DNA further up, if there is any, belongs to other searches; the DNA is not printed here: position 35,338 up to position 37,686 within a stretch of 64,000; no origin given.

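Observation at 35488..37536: TGS-domain-like + uridine kinase fusion: bacterial-type architecture in a pyrimidine-salvage enzyme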

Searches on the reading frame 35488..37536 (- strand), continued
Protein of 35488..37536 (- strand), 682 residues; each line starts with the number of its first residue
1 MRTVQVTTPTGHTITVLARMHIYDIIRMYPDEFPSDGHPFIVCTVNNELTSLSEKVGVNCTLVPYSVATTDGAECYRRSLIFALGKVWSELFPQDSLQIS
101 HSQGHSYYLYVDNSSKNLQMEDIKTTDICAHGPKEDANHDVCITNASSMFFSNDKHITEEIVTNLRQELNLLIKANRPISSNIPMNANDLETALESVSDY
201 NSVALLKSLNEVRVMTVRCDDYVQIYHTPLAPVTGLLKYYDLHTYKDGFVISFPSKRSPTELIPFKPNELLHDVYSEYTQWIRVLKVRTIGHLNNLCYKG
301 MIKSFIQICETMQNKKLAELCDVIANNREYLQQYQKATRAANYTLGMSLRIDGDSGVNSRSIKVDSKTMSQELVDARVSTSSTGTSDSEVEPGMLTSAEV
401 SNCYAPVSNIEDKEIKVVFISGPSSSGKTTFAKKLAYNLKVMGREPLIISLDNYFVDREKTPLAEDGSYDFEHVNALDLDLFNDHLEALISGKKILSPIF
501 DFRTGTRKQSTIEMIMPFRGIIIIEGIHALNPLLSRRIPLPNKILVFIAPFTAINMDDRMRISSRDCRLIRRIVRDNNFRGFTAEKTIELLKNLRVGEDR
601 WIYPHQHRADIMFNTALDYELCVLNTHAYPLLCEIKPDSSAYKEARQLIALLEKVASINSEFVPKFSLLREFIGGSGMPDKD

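Call 64: find_homologous_proteins(query=A4, max_evalue=1e-20)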
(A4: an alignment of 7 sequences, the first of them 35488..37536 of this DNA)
Query A4 (7 sequences) (682 aa, profile of the alignment): 4800 proteins with E <= 1e-20 among 8000 candidates; the best 120 are listed.
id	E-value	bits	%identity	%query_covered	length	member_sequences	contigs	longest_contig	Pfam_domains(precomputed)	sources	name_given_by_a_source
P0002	0.0e+0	1222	91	100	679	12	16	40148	PF00485.25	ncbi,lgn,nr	ncbi:Uridine kinase [Giardia duodenalis ATCC 50581]|nr:Uridine kinase [Giardia intestinalis ATCC 505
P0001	0.0e+0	1218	100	100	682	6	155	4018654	PF00485.25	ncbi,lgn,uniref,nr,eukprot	ncbi:Uridine kinase [Giardia duodenalis]|uniref:Uridine kinase n=1 Tax=Giardia intestinalis (strain 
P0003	0.0e+0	1203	86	100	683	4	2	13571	PF00485.25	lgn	-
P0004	0.0e+0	1067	51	76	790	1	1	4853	PF00485.25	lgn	-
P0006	0.0e+0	1039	41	99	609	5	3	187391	PF00485.25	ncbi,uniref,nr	ncbi:Uridine_kinase [Hexamita inflata]|uniref:Uridine kinase n=1 Tax=Hexamita inflata TaxID=28002 Re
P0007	0.0e+0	1022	41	99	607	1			PF00485.25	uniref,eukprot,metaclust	uniref:Uridine kinase n=1 Tax=Trepomonas sp. PC1 TaxID=1076344 RepID=A0A146KB34_9EUKA|eukprot:JAP940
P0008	2.2e-268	910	54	39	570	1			PF00485.25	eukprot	eukprot:gnl/Dysnectes_brevis/1761_a2008_2392.p1 GENE.gnl/Dysnectes_brevis/1761_a2008_2392~~gnl/Dysne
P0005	2.0e-207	709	44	99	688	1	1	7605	-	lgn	-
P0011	8.3e-186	637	51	40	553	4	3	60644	PF00485.25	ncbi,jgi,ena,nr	ncbi:MAG: nucleoside kinase [Spirochaetales bacterium]|nr:nucleoside kinase [Spirochaetales bacteriu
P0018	1.9e-183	630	49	39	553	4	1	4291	PF00485.25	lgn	-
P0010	9.6e-183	627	50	39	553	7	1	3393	PF00485.25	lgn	-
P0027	2.3e-182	626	49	39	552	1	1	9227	PF00485.25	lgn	-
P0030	1.0e-181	624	50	39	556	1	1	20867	PF00485.25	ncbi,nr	ncbi:MAG: nucleoside kinase [Spirochaetales bacterium]|nr:nucleoside kinase [Spirochaetales bacteriu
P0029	1.5e-181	623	49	39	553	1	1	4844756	PF00485.25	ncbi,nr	ncbi:MAG: nucleoside kinase [Spirochaetaceae bacterium]|nr:MAG: nucleoside kinase [Spirochaetaceae b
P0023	4.6e-181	622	50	40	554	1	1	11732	PF00485.25,PF03215.22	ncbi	-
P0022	1.0e-180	621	49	39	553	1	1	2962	PF00485.25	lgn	-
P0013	2.0e-179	616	51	39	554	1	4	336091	PF00485.25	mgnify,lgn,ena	mgnify:CR=1 FL=1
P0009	2.9e-179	616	52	39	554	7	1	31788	PF00485.25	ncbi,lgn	ncbi:MAG: nucleoside kinase [Spirochaetota bacterium]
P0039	6.2e-179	615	49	39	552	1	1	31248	PF00485.25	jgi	jgi:uridine kinase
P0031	6.6e-179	615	50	39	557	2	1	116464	PF00485.25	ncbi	-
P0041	1.1e-178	614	50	38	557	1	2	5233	PF00485.25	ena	-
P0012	1.5e-178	613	51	39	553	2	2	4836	PF00485.25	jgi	jgi:uridine kinase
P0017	1.6e-178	613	52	39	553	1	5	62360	PF00485.25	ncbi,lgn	ncbi:MAG: nucleoside kinase [Spirochaetota bacterium]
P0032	3.6e-178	612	50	39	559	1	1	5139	PF00485.25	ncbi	ncbi:nucleoside kinase [Salinispira pacifica]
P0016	3.7e-178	612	52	39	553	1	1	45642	PF00485.25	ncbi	-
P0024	5.0e-178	612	49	39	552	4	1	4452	PF00485.25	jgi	jgi:uridine kinase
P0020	5.5e-178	612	51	39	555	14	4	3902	PF00485.25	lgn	-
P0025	9.3e-178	611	51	39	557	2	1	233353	PF00485.25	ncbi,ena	-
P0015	2.1e-177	610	50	39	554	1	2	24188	PF00485.25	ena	-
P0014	2.1e-177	610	51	39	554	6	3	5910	PF00485.25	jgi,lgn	jgi:uridine kinase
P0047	8.0e-177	608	49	39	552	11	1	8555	PF00485.25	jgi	jgi:uridine kinase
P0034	2.5e-176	606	50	38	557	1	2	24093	PF00485.25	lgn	-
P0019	2.6e-176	606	50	39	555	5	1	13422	PF00485.25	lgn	-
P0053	3.3e-176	606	48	39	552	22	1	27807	PF00485.25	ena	-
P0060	3.6e-176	606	47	39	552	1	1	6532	PF00485.25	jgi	jgi:uridine kinase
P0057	4.3e-176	605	47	39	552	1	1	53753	PF00485.25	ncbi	-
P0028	6.5e-176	605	50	39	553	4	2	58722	PF00485.25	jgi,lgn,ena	-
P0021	1.6e-175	603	48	39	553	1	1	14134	PF00485.25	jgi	jgi:uridine kinase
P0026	2.0e-175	603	50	39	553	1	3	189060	PF00485.25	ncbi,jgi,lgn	-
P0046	2.1e-175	603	49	39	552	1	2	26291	PF00485.25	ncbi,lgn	-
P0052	5.8e-175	602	49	39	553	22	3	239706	PF00485.25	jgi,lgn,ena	-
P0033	1.0e-174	601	49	40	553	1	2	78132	PF00485.25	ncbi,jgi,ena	jgi:uridine kinase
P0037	3.1e-173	596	49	39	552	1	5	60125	PF00485.25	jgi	jgi:uridine kinase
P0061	3.1e-173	596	48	39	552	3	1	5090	PF00485.25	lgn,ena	-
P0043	1.2e-172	594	50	39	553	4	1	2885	PF00485.25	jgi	-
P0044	1.3e-172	594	50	39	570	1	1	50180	PF00485.25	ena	-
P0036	1.4e-172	594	47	39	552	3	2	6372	PF00485.25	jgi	jgi:uridine kinase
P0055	3.1e-172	593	48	39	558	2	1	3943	PF00485.25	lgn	-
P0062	3.9e-172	592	48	39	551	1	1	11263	PF00485.25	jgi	-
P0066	1.5e-171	590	47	39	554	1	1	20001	PF00485.25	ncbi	ncbi:MAG: nucleoside kinase [Spirochaetales bacterium]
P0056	1.8e-170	587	48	40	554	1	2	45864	PF00485.25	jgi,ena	-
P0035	1.9e-170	587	49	39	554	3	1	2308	PF00485.25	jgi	-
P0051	2.3e-170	586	46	38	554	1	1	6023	PF00485.25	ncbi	-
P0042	2.1e-169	583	49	39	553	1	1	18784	PF00485.25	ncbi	-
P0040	8.6e-169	581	48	39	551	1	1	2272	PF00485.25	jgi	-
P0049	1.4e-168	581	48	39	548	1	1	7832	PF00485.25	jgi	jgi:uridine kinase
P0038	3.9e-168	579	48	39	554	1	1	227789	PF00485.25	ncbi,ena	-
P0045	9.4e-167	575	50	39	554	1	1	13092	PF00485.25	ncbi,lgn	-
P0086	3.1e-166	573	47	39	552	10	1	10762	PF00485.25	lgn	-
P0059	4.1e-166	572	48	39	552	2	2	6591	PF00485.25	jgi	jgi:uridine kinase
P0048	5.5e-166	572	46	39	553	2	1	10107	PF00485.25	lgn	-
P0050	7.8e-165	568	49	37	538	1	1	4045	PF00485.25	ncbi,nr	ncbi:MAG TPA: nucleoside kinase, partial [Spirochaetia bacterium]|nr:nucleoside kinase [Spirochaetia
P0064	3.1e-163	563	49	39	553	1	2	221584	PF00485.25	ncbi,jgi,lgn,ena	jgi:uridine kinase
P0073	4.3e-163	562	51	39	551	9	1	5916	PF00485.25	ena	-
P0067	6.9e-163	562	49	38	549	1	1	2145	PF00485.25,PF20720.4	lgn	-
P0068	7.1e-163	562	49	38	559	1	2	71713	PF00485.25,PF20720.4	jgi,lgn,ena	-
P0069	9.0e-163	561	49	38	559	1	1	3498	PF00485.25,PF20720.4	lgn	-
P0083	1.1e-162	561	47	39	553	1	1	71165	PF00485.25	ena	-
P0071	1.3e-162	561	49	38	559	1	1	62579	PF00485.25,PF20720.4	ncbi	-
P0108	3.8e-162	559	44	46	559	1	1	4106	PF00485.25,PF20720.4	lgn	-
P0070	5.1e-162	559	49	38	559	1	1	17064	PF00485.25,PF20720.4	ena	-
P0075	8.8e-162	558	49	38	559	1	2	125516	PF00485.25,PF20720.4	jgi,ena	-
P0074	1.2e-161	558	49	38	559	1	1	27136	PF00485.25,PF20720.4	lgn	-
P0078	3.4e-161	556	49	38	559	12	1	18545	PF00485.25,PF20720.4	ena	-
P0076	4.8e-161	556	48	40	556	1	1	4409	PF00485.25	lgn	-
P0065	5.7e-161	555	48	39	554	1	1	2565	PF00485.25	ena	-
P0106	1.2e-160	554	48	38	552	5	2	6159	PF00485.25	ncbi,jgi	-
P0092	1.5e-160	554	47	39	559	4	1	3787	PF00485.25,PF20720.4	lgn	-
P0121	1.5e-160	554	51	38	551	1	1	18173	PF00485.25,PF20720.4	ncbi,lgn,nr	ncbi:MAG: nucleoside kinase [Spirochaetaceae bacterium]|nr:nucleoside kinase [Spirochaetaceae bacter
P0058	1.7e-160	554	43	46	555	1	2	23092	PF00485.25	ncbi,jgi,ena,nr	ncbi:MAG: nucleoside kinase [Spirochaetaceae bacterium]|nr:nucleoside kinase [Spirochaetaceae bacter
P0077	1.7e-160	554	54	38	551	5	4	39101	PF00485.25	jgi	jgi:uridine kinase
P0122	3.5e-160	553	51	39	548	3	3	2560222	PF00485.25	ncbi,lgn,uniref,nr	ncbi:TGS domain-containing protein [Spirochaeta thermophila DSM 6578]|uniref:TGS domain-containing p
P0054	5.9e-160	552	49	39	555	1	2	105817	PF00485.25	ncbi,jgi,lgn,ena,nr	ncbi:MAG: nucleoside kinase [Spirochaetes bacterium]|nr:nucleoside kinase [Spirochaetota bacterium]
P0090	8.5e-159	548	48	39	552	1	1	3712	PF00485.25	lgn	-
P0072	1.1e-158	548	51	38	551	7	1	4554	PF00485.25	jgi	jgi:uridine kinase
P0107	2.8e-158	547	49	39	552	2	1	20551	PF00485.25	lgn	-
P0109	3.0e-158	546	51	38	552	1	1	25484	PF00485.25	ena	-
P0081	3.4e-158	546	49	39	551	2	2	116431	PF00485.25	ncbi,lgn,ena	-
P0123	3.4e-158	546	47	38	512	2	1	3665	PF00485.25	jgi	jgi:uridine kinase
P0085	5.5e-158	546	49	39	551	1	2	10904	PF00485.25,PF20720.4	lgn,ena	-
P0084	1.7e-157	544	49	39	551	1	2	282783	PF00485.25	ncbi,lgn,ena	-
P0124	1.8e-157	544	46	41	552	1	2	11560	PF00485.25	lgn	-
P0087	2.4e-157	543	49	39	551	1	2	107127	PF00485.25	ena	-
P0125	2.5e-157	543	47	39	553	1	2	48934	PF00485.25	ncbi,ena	-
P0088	3.0e-157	543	49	39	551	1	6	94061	PF00485.25,PF20720.4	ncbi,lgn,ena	-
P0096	3.4e-157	543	46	41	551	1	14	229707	PF00485.25,PF20720.4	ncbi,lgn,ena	-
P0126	3.5e-157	543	51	39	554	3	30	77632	PF00485.25,PF20720.4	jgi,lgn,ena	-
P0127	4.9e-157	542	51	38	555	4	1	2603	PF00485.25,PF20720.4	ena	-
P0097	5.2e-157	542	46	41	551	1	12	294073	PF00485.25,PF20720.4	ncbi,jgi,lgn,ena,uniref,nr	ncbi:nucleoside kinase [Ruminiclostridium cellobioparum]|jgi:uridine kinase|uniref:nucleoside kinase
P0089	6.8e-157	542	46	41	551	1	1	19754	PF00485.25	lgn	-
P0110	7.2e-157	542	46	41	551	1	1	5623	PF00485.25,PF20720.4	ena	-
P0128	1.0e-156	541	48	39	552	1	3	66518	PF00485.25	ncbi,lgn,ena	-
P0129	1.1e-156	541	48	39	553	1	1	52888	PF00485.25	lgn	-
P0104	1.1e-156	541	46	41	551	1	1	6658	PF00485.25,PF20720.4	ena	-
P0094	1.5e-156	541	45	41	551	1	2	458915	PF00485.25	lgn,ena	-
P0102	2.0e-156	540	45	41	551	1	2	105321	PF00485.25,PF20720.4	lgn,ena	-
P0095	2.4e-156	540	45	41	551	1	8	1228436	PF00485.25,PF20720.4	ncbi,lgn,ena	-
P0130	2.7e-156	540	48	39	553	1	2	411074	PF00485.25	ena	-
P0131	3.2e-156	540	51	39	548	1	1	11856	PF00485.25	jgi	jgi:uridine kinase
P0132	3.4e-156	540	49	39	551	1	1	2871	PF00485.25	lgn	-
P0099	3.8e-156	539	49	39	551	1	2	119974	PF00485.25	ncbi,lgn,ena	-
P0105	4.5e-156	539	45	41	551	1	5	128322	PF00485.25,PF20720.4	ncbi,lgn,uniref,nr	ncbi:nucleoside kinase [Ruminiclostridium cellobioparum]|uniref:Uridine kinase n=1 Tax=Ruminiclostri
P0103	4.9e-156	539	49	39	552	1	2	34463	PF00485.25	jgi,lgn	jgi:uridine kinase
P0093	5.5e-156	539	45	41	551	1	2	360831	PF00485.25,PF20720.4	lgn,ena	-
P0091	5.7e-156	539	48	38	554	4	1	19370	PF00485.25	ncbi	-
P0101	6.4e-156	539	48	39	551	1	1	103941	PF00485.25,PF20720.4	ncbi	-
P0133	7.1e-156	539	47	39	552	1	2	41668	PF00485.25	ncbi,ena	-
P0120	1.2e-155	538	48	39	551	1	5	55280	PF00485.25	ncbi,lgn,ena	-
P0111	1.3e-155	538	46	41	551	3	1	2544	PF00485.25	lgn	-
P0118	1.3e-155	538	52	39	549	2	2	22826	PF00485.25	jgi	jgi:uridine kinase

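Call 68: search_solved_structures(query=A4, max_evalue=0.01, show_alignments=1)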
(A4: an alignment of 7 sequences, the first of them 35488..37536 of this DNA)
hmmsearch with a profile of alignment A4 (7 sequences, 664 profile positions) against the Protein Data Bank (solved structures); distinct sequences matched with E-value up to 0.01: 29.
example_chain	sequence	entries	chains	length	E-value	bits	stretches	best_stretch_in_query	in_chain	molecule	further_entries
9y3v_K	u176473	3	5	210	3.9e-20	75.1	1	400-517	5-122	Uridine kinase P10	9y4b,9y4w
3w8r_A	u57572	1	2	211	2.9e-17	65.6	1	400-520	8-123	Uridine kinase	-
3asy_A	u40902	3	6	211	4.5e-17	65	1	400-520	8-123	Uridine kinase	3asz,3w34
9sgf_A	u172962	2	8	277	3.1e-15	58.9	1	386-513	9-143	Uridine-cytidine kinase 1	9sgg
2jeo_A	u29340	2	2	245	1.3e-14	56.9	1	400-513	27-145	URIDINE-CYTIDINE KINASE 1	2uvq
1udw_A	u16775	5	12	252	1.7e-14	56.5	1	397-595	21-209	Uridine-cytidine kinase 2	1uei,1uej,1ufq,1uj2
6n53_A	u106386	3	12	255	1.7e-14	56.4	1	396-595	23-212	Uridine-cytidine kinase 2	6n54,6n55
6pwz_A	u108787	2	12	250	1.8e-14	56.4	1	397-595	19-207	Uridine-cytidine kinase 2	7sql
1xrj_A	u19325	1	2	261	2.1e-14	56.1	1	397-595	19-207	Uridine-cytidine kinase 2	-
7z66_AAAA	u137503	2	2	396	1.7e-10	43.3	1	394-517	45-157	Inorganic pyrophosphatase TTM1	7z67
6vu9_A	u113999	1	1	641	4.9e-10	41.7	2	41-113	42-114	Threonine--tRNA ligase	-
1tje_A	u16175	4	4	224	5.8e-09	38.2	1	41-114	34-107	Threonyl-tRNA synthetase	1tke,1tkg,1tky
1rz3_A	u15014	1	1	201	1.8e-08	36.6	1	399-510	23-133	hypothetical protein RBSTP0775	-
1qf6_A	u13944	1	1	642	1.9e-07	33.2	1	41-114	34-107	THREONYL-TRNA SYNTHETASE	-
6kev_A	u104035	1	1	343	2.9e-05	25.9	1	396-595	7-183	Phosphoribulokinase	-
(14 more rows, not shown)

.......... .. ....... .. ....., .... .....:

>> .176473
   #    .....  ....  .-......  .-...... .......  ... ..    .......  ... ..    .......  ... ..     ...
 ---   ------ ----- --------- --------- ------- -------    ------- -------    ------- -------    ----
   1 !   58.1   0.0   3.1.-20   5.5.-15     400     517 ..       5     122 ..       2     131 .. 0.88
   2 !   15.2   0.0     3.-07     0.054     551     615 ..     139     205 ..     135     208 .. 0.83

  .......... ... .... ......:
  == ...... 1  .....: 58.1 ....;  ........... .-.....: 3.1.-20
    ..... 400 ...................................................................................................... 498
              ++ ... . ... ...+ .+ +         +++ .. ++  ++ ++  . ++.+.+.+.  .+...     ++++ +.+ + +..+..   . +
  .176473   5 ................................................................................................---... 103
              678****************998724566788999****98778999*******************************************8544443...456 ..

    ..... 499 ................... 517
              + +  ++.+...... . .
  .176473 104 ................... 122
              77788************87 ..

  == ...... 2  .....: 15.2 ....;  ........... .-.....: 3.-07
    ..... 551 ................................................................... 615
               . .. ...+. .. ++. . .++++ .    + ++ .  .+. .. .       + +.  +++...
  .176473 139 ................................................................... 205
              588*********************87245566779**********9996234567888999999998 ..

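Call 70: search_protein_families(library=ncbifam, proteins=[P0097, P0122, P0032], max_evalue=0.00001)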
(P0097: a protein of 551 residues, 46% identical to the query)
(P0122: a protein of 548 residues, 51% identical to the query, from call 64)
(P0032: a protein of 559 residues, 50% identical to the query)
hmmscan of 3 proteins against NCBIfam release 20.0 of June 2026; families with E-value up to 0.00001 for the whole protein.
P0097 (551 aa): 6 families
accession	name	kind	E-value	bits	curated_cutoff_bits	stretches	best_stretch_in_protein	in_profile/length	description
NF004018.0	PRK05480.1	equivalog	1.6e-26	93.1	180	1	284-487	3-187/210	uridine kinase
TIGR00235.1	udk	equivalog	2.5e-26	92.6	220.3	1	285-486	4-186/207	uridine kinase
NF005655.0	PRK07429.1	subfamily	1e-14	54.5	236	1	286-421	7-132/326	phosphoribulokinase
NF005807.0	PRK07667.1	equivalog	4.2e-13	49.3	221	1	272-400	2-129/193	kinase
TIGR00418.1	thrS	equivalog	4.7e-10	39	383.65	1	82-199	9-128/565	threonine--tRNA ligase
NF006746.0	PRK09270.1-5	subfamily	6e-10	38.4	250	1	271-400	3-133/210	nucleoside/nucleotide kinase family protein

P0122 (548 aa): 4 families
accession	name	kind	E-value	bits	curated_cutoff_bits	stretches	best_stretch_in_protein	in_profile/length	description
TIGR00235.1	udk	equivalog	3.7e-21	75.7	220.3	1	284-484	7-188/207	uridine kinase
NF004018.0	PRK05480.1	equivalog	1.4e-19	70.4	180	1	283-485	6-189/210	uridine kinase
NF005655.0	PRK07429.1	subfamily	1.2e-07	31.2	236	1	281-405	6-123/326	phosphoribulokinase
NF005807.0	PRK07667.1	equivalog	1.9e-07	30.8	221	1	284-396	18-129/193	kinase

P0032 (559 aa): 5 families
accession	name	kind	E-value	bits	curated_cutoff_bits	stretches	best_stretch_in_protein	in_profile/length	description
TIGR00235.1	udk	equivalog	8.2e-21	74.6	220.3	1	294-486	6-179/207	uridine kinase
NF004018.0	PRK05480.1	equivalog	4.3e-20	72.1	180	1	293-472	5-164/210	uridine kinase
TIGR00418.1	thrS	equivalog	3.2e-09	36.2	383.65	1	84-204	4-126/565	threonine--tRNA ligase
NF005807.0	PRK07667.1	equivalog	5.6e-09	35.8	221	1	280-407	3-129/193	kinase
NF005655.0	PRK07429.1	subfamily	1.6e-06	27.5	236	1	292-414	6-121/326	phosphoribulokinase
